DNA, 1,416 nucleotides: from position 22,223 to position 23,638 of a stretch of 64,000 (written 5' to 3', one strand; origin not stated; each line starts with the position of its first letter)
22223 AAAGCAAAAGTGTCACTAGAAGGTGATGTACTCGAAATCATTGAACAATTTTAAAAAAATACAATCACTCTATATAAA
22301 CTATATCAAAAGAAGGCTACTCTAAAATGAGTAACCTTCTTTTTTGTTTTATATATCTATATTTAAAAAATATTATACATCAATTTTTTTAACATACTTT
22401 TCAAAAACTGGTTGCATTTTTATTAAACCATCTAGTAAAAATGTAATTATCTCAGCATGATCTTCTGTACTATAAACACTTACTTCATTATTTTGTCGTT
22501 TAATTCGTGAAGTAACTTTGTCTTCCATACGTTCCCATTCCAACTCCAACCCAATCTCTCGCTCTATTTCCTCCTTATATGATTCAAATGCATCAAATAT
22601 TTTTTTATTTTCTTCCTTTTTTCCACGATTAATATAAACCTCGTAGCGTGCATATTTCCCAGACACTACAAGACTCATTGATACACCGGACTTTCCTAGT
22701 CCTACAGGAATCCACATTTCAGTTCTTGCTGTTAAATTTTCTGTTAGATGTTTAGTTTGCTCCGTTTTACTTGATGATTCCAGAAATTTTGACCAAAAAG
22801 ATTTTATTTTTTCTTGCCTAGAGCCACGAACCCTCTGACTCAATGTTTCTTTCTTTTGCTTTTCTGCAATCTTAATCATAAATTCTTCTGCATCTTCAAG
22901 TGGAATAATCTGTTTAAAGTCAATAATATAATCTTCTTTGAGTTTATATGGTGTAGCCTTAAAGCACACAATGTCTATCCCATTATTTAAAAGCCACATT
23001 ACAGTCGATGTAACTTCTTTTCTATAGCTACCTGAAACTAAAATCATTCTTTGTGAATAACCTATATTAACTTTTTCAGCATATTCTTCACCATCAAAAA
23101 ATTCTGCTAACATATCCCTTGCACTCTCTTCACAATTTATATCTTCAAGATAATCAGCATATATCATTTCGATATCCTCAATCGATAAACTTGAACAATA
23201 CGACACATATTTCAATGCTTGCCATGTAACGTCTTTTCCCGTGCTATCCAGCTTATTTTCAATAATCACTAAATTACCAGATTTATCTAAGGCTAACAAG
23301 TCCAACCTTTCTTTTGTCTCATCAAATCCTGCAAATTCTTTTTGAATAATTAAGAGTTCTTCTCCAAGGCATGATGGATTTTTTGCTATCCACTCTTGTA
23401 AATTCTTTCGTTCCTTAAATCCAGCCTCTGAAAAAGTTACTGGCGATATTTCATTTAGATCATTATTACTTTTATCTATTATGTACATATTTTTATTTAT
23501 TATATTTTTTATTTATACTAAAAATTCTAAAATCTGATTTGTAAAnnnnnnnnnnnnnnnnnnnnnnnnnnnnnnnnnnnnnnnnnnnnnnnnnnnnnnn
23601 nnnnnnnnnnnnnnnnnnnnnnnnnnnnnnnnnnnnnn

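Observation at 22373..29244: Defence cluster: two PD-(D/E)xK nuclease-fold proteins adjacent to a Type I R-M system with fused HsdM-HsdS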

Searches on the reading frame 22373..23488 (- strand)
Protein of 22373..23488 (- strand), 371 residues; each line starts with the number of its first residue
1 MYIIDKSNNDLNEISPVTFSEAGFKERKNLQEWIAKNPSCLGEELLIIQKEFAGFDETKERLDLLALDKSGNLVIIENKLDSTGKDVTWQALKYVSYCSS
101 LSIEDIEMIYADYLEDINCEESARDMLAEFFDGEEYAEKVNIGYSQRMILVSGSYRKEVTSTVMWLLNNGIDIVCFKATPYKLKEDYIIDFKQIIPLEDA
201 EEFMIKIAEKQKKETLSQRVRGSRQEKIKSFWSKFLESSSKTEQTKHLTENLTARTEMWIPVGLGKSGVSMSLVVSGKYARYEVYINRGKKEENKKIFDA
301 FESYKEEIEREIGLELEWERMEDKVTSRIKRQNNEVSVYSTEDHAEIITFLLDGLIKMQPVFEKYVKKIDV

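Call 3: search_protein_families(library=pfam, proteins=[window:22373-23488:-], max_evalue=0.01)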
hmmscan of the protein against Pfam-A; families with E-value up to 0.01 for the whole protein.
window:22373-23488:- (371 aa): 3 families
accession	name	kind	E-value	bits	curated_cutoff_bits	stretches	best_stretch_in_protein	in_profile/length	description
PF14088.11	DUF4268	-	8.3e-32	110.6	27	1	229-365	3-139/140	Domain of unknown function (DUF4268)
PF01939.22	NucS_C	-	0.0017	18.8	24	1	28-101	3-73/124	Endonuclease NucS C-terminal domain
PF14281.12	PDDEXK_4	-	0.0098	16.3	22.3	1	48-113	66-130/183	PD-(D/E)XK nuclease superfamily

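Call 4: search_protein_families(library=ncbifam, proteins=[window:22373-23488:-], max_evalue=0.01)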
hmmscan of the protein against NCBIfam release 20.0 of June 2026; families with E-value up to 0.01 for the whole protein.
window:22373-23488:- (371 aa): 1 family
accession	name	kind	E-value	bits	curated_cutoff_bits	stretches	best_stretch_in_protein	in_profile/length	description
NF003270.0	PRK04247.1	equivalog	3.6e-06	26.2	216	1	27-99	130-199/250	endonuclease NucS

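Call 5: search_protein_families(library=padloc, proteins=[window:22373-23488:-], max_evalue=0.01)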
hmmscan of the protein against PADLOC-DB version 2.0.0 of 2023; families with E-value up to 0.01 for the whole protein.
window:22373-23488:- (371 aa): 11 families
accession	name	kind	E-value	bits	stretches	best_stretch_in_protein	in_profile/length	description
PDLC04913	PDC-S11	-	1.5e-136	453.3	1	1-369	1-367/375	-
PDLC04910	PDC-S11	-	7.4e-73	243.9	1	1-368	1-357/359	-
PDLC04909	PDC-S11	-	7.9e-67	224.3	1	3-331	3-309/347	-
PDLC04915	PDC-S11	-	2.2e-56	189.7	1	1-220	1-219/379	-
PDLC04916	PDC-S11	-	1.6e-36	124.1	1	15-215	13-204/358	-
PDLC04914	PDC-S11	-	2.2e-35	120.3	2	209-369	149-311/314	-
PDLC04911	PDC-S11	-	1e-28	98.6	2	210-368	159-314/318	-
PDLC04912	PDC-S11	-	4.9e-25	86.4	1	148-368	101-312/313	-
PDLC04944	PDC-S18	-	1.4e-05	22.6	1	19-119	15-115/307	-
PDLC04946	PDC-S18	-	0.00024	18.2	1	28-97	43-110/365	-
PDLC04796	PDC-S02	-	0.0029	14.6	1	199-311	129-235/390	-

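Call 9: search_solved_structures(query=window:22373-23488:-, max_evalue=1, show_alignments=2)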
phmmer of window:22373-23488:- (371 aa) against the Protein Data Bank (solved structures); distinct sequences matched with E-value up to 1: 0.
